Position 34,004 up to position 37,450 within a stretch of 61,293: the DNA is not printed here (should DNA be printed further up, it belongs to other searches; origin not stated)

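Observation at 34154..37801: Pnkp-type kinase-phosphatase-RNA ligase fusion without a Hen1 neighbour, converging on a cREC-like gene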

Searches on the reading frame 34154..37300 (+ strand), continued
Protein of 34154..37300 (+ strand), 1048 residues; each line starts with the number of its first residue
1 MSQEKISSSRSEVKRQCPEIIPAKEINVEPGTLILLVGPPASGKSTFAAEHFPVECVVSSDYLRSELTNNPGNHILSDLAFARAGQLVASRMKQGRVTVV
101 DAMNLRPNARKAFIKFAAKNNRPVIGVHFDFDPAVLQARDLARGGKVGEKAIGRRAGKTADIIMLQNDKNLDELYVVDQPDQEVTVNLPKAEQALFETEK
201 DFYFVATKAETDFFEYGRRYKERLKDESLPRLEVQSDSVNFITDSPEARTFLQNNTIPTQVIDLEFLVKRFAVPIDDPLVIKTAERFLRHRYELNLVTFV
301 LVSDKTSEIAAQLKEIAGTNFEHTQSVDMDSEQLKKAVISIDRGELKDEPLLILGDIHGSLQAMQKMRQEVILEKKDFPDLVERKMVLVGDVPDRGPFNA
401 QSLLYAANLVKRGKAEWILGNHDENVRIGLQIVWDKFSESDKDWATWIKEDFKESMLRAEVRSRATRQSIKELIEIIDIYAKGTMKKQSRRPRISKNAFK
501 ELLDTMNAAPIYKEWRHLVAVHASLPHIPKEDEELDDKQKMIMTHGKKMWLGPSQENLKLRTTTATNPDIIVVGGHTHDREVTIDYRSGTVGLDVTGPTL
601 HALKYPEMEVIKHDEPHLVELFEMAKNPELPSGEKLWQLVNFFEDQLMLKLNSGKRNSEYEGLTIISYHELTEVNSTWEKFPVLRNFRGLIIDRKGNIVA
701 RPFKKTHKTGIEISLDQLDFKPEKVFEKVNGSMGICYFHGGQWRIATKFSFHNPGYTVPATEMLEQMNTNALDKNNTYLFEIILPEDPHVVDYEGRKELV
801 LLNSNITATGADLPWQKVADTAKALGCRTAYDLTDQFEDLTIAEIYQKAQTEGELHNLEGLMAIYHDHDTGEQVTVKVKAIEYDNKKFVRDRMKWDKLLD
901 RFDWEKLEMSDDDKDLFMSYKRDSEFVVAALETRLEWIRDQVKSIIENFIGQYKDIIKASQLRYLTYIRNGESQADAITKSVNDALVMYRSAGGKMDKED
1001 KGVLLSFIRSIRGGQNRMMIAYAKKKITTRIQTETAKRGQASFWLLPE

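Call 27: search_protein_families(library=pfam, proteins=[L001:7570-7911:+, L009:964-1305:+, L001:6567-7544:+, L008:4386-4787:+, L005:7736-7918:+, L005:11336-12403:+, L005:12428-12700:+], max_evalue=0.1)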
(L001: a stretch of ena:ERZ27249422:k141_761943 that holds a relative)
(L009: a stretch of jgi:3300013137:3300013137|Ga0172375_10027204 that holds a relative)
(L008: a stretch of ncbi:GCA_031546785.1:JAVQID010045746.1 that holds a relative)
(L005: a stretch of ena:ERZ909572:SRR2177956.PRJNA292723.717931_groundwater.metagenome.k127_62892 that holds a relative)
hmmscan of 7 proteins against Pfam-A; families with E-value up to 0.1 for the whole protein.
L001:7570-7911:+ (113 aa): 0 families

L009:964-1305:+ (113 aa): 0 families

L001:6567-7544:+ (325 aa): 7 families
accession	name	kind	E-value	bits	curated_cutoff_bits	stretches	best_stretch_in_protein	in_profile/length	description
PF08443.16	RimK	-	1e-07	32.2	21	1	69-223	4-153/188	RimK-like ATP-grasp domain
PF02655.19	ATP-grasp_3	-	0.0031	18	23.2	1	72-168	7-85/160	ATP-grasp domain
PF14398.11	ATPgrasp_YheCD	-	0.007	16.1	26.8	1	94-320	35-252/255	YheC/D like ATP-grasp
PF14397.11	ATPgrasp_ST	-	0.016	14.9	31.4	1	69-128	22-81/278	Sugar-transfer associated ATP-grasp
PF18299.6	R2K_2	-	0.018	15.3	26.2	1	104-172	16-82/147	ATP-grasp domain, R2K clade family 2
PF07478.18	Dala_Dala_lig_C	-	0.019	14.9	24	1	76-169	2-97/204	D-ala D-ala ligase C-terminus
PF17512.7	Sh_2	-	0.031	14.5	27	1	186-260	83-154/174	Metapneumovirus Small hydrophobic protein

L008:4386-4787:+ (133 aa): 2 families
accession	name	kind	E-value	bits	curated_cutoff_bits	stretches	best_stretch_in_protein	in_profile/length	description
PF04971.17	Phage_holin_2_1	-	0.016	15.6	26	1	8-26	37-55/64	Bacteriophage P21 holin S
PF23337.1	PTHB1_pf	-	0.076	13.4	24.7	0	62-119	14-62/110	PTHB1 platform domain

L005:7736-7918:+ (60 aa): 0 families

L005:11336-12403:+ (355 aa): 4 families
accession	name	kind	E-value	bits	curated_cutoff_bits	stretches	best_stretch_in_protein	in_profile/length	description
PF04055.27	Radical_SAM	-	1.2e-09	39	29.5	1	103-255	3-158/166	Radical SAM superfamily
PF12544.13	LAM_C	-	0.00025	21.6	26.7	1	299-326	2-29/127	Lysine-2,3-aminomutase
PF13353.11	Fer4_12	-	0.0018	19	22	1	106-174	14-78/137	4Fe-4S single cluster domain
PF19238.5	Radical_SAM_2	-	0.015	15.4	26.7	0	224-267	101-143/151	Radical SAM-like domain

L005:12428-12700:+ (90 aa): 2 families
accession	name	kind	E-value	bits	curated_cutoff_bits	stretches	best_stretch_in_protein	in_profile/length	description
PF12961.13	DUF3850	-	1.1e-16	61.1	22.9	1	4-76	2-74/77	Domain of unknown function (DUF3850)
PF04266.20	ASCH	-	1.5e-06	29.3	21.2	1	8-80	3-71/103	ASCH domain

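Call 34: find_related_loci(query=A1, collection=genome_contigs, flank=8000)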
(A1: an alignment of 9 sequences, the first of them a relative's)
Query A1 (1048 aa) in genome_contigs; peptide patterns used: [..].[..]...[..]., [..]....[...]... (x = any residue, [..] = any of these).
293 stretches matched a pattern; 11 encode a relative of the query (tblastn E <= 1e-3); 11 distinct loci.
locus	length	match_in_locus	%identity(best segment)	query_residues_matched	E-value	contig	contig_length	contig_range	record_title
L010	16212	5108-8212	50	10-1048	0e+0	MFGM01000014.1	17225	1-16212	MAG: Candidatus Falkowbacteria bacterium RIFOXYC2_FULL_48_21 rifoxyc2_full_scaffold_1616, whole genome shotgun sequence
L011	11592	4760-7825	47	12-1047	0e+0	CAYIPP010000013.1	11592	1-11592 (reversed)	MAG TPA_asm: uncultured Gammaproteobacteria bacterium isolate ERP119705_co25_663 genome assembly, contig: NODE_4677_leng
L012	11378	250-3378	41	18-1048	0e+0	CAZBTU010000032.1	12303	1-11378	MAG TPA_asm: uncultured Pseudomonadales bacterium isolate SRP286056_co2_100 genome assembly, contig: NODE_8481_length_12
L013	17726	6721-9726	37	22-1048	0e+0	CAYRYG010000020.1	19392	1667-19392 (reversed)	MAG TPA_asm: uncultured Gammaproteobacteria bacterium isolate SRP062349_co5_1 genome assembly, contig: NODE_871_length_1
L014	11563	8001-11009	37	22-1048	0e+0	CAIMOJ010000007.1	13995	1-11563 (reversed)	Candidatus Uhrbacteria bacterium isolate LJ_bin-4636 genome assembly, contig: bin-4636:07/76, whole genome shotgun seque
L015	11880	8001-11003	38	24-1047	0e+0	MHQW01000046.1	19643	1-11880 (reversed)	MAG: Candidatus Sungbacteria bacterium RIFCSPLOWO2_02_FULL_51_17 rifcsplowo2_02_scaffold_7823, whole genome shotgun sequ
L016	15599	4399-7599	35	2-1048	0e+0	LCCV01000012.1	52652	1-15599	MAG: Parcubacteria group bacterium GW2011_GWA2_42_14 UV01_C0012, whole genome shotgun sequence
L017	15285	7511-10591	37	24-1047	0e+0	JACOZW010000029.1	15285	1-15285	MAG: Candidatus Yanofskybacteria bacterium isolate NC_groundwater_215_Ag_S-0.1um_42_10 S4_GD2017_2_S1_scaffold_4407, who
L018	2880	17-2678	38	138-1048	0e+0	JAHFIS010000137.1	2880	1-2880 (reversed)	MAG: Candidatus Uhrbacteria bacterium isolate nzgw368 NODE_202561_length_2881_cov_1.912319, whole genome shotgun sequenc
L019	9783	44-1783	44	493-1048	6e-151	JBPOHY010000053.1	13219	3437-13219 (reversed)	MAG: candidate division WWE3 bacterium isolate MAG_425 c_000000405697, whole genome shotgun sequence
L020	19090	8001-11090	37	2-1048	0e+0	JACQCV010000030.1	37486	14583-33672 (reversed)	MAG: Candidatus Vogelbacteria bacterium isolate NC_groundwater_977_Pr1_S-0.2um_41_15 Montesol18-Sp2_coassembly_scaffold_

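Call 72: search_protein_families(library=pfam, alignment_id=A4, max_evalue=0.001)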
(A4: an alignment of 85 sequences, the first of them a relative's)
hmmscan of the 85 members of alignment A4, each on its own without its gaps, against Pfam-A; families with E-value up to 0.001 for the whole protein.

A. member 1, L001:3695-4957:+ (420 aa): 1 family
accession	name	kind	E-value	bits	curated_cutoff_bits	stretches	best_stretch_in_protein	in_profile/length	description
PF14022.11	DUF4238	-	2.1e-14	54.1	27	2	159-291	178-280/281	Protein of unknown function (DUF4238)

B. families by the number of members that match (of 85 scanned): 102 families (the first 25 are shown)
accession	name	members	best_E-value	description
PF03486.20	HI0933_like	3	1.1e-85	HI0933-like protein Rossmann domain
PF08459.17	UvrC_RNaseH_dom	3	3.2e-44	UvrC RNAse H endonuclease domain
PF01266.30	DAO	3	1.6e-18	FAD dependent oxidoreductase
PF12831.13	FAD_oxidored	3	3.8e-15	FAD dependent oxidoreductase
PF13450.12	NAD_binding_8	3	4e-15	NAD(P)-binding Rossmann-like domain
PF07992.20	Pyr_redox_2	3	3e-12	Pyridine nucleotide-disulphide oxidoreductase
PF00890.30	FAD_binding_2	3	7.7e-11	FAD binding domain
PF08443.16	RimK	3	8.6e-10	RimK-like ATP-grasp domain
PF01541.30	GIY-YIG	3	8.6e-08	GIY-YIG catalytic domain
PF02151.25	UVR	3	1e-07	UvrB/uvrC motif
PF00070.33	Pyr_redox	3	3.4e-07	Pyridine nucleotide-disulphide oxidoreductase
PF01494.25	FAD_binding_3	3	1.3e-06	FAD binding domain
PF13738.12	Pyr_redox_3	3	9.6e-06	Pyridine nucleotide-disulphide oxidoreductase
PF00004.35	AAA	2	6.4e-40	ATPase family associated with various cellular activities (AAA)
PF22780.1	HI0933_like_1st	2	1.1e-30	HI0933-like protein barrel and H2TH domain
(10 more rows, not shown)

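Call 73: search_protein_families(library=pfam, proteins=[L010:4504-5004:+, L010:8267-9562:+, L011:7949-9097:+, L012:4132-4752:+, L015:11073-11756:+, L017:6931-7299:+, L017:10814-11563:+, L020:7269-7937:+, L020:11144-12802:+, L019:5619-6347:-], max_evalue=0.01)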
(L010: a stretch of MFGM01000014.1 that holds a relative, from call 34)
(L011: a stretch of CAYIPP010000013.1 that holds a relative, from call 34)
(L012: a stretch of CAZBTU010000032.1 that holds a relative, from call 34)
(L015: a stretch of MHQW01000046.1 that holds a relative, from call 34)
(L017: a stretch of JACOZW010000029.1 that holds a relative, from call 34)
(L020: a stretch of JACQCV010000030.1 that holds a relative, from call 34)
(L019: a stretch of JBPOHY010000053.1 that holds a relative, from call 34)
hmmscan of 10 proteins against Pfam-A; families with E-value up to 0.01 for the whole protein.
L010:4504-5004:+ (166 aa): 2 families
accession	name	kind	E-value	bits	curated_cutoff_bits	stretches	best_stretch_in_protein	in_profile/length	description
PF04307.19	YdjM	-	0.00021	21.3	29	1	16-158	19-148/176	YdjM inner membrane protein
PF10947.13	DUF2628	-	0.0029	18.5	23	1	73-112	18-58/93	Protein of unknown function (DUF2628)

L010:8267-9562:+ (431 aa): 15 families
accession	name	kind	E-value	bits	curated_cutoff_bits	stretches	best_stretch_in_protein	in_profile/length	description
PF03486.20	HI0933_like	-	3.7e-84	282.4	50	1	6-430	2-243/244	HI0933-like protein Rossmann domain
PF22780.1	HI0933_like_1st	-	4.1e-27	95.5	27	1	229-377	16-165/165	HI0933-like protein barrel and H2TH domain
PF12831.13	FAD_oxidored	-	2.5e-14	53.9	27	1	6-167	1-145/416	FAD dependent oxidoreductase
PF07992.20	Pyr_redox_2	-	3.8e-12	46.7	26.1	2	6-69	2-65/291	Pyridine nucleotide-disulphide oxidoreductase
PF01134.28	GIDA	-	5.6e-12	45.8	22.1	1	6-175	1-159/391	Glucose inhibited division protein A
PF00890.30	FAD_binding_2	-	5.1e-09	36.3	20.4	1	6-43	1-38/414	FAD binding domain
PF01266.30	DAO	-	5.3e-08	33.2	27.9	1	6-40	1-35/353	FAD dependent oxidoreductase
PF00070.33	Pyr_redox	-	1.4e-06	29.2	22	0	85-153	13-81/82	Pyridine nucleotide-disulphide oxidoreductase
PF01494.25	FAD_binding_3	-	9.2e-06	25.5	22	1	5-39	2-36/349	FAD binding domain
PF13450.12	NAD_binding_8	-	1.6e-05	25.5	21.9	1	9-40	1-32/68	NAD(P)-binding Rossmann-like domain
PF13738.12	Pyr_redox_3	-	8.8e-05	22.3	30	0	8-36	1-30/305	Pyridine nucleotide-disulphide oxidoreductase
PF05834.18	Lycopene_cycl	-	0.00018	21.1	23.4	0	6-39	1-36/380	Lycopene cyclase protein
PF13454.12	NAD_binding_9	-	0.0029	18.1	21.8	0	9-59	2-56/155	FAD-NAD(P)-binding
PF01262.27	AlaDh_PNT_C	-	0.0036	17.2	23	1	5-38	29-62/214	Alanine dehydrogenase/PNT, C-terminal domain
PF01946.23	Thi4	-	0.0092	15.7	26.2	0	5-40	18-54/235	Thi4 family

L011:7949-9097:+ (382 aa): 0 families

L012:4132-4752:+ (206 aa): 0 families

L015:11073-11756:+ (227 aa): 5 families
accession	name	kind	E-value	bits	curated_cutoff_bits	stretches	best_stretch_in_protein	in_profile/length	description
PF00293.34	NUDIX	-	1.6e-23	83.6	21.1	1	20-139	7-132/134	NUDIX domain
PF21906.2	NrtR_WHD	-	1.5e-21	76.7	27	1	157-215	3-61/61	NrtR DNA-binding winged helix domain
PF19368.5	AraR_C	-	3.8e-11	43.5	23.8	1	151-224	1-75/82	AraR C-terminal winged HTH domain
PF14815.12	NUDIX_4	-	0.0017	18.6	35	1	22-78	3-57/113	NUDIX domain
PF22327.2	Nudt16-like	-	0.0049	17.3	27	1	41-76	31-67/161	U8 snoRNA-decapping enzyme-like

L017:6931-7299:+ (122 aa): 0 families

L017:10814-11563:+ (249 aa): 1 family
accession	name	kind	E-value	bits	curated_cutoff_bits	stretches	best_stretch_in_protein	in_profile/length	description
PF04127.22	DFP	-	2.8e-25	89.7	22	1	37-216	4-169/186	DNA/pantothenate metabolism flavoprotein C-terminal domain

L020:7269-7937:+ (222 aa): 2 families
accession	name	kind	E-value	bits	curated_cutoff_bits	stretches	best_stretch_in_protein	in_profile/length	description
PF13328.12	HD_4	-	6.5e-17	62.1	27.2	1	50-188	9-152/156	HD domain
PF01966.28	HD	-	0.0028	18.4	22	1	61-159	1-115/116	HD domain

L020:11144-12802:+ (552 aa): 2 families
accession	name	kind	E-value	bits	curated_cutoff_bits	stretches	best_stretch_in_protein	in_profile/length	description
PF02913.24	FAD-oxidase_C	-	4.7e-44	151.4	21.2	1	349-535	61-247/248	FAD linked oxidases, C-terminal domain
PF01565.28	FAD_binding_4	-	2.9e-23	82.5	26.4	1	39-177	1-135/139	FAD binding domain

L019:5619-6347:- (242 aa): 2 families
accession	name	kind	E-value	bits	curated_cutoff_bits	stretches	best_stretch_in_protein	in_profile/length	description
PF00588.24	SpoU_methylase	-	2.1e-31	109.4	29.7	1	100-236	3-142/142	SpoU rRNA Methylase family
PF08032.17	SpoU_sub_bind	-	0.00025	21.7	22.8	1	17-71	1-53/76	RNA 2'-O ribose methyltransferase substrate binding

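Call 83: search_protein_families(library=padloc, proteins=[window:34154-37300:+], max_evalue=0.01)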
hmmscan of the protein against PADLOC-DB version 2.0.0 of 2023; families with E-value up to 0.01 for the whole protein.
window:34154-37300:+ (1048 aa): 2 families
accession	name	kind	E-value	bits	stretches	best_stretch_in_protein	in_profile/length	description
PDLC04710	PDC-M56A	-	0.0028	14.7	1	19-48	8-37/382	-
PDLC04140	mad8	-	0.0099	13.4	0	25-49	21-45/314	mads_8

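Call 84: search_protein_families(library=phrogs, proteins=[window:34154-37300:+], max_evalue=0.001)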
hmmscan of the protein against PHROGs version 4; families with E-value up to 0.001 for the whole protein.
window:34154-37300:+ (1048 aa): 6 families
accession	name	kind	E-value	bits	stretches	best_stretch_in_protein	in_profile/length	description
phrog_562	-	tail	4e-34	119.1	1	653-949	25-317/377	RNA ligase and tail fiber protein attachment catalyst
phrog_8238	-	DNA, RNA and nucleotide metabolism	3.1e-23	82.8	3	339-476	161-287/737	RNA ligase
phrog_246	-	other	1.7e-16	61.3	1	347-583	174-359/417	NinI-like serine-threonine phosphatase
phrog_505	-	other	3.9e-11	43.9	1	32-166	3-147/295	polynucleotide kinase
phrog_2071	-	other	1.1e-10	42.8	1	32-177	17-155/282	ATPase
phrog_20114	-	other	0.00011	23.6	1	352-448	6-98/131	phosphoesterase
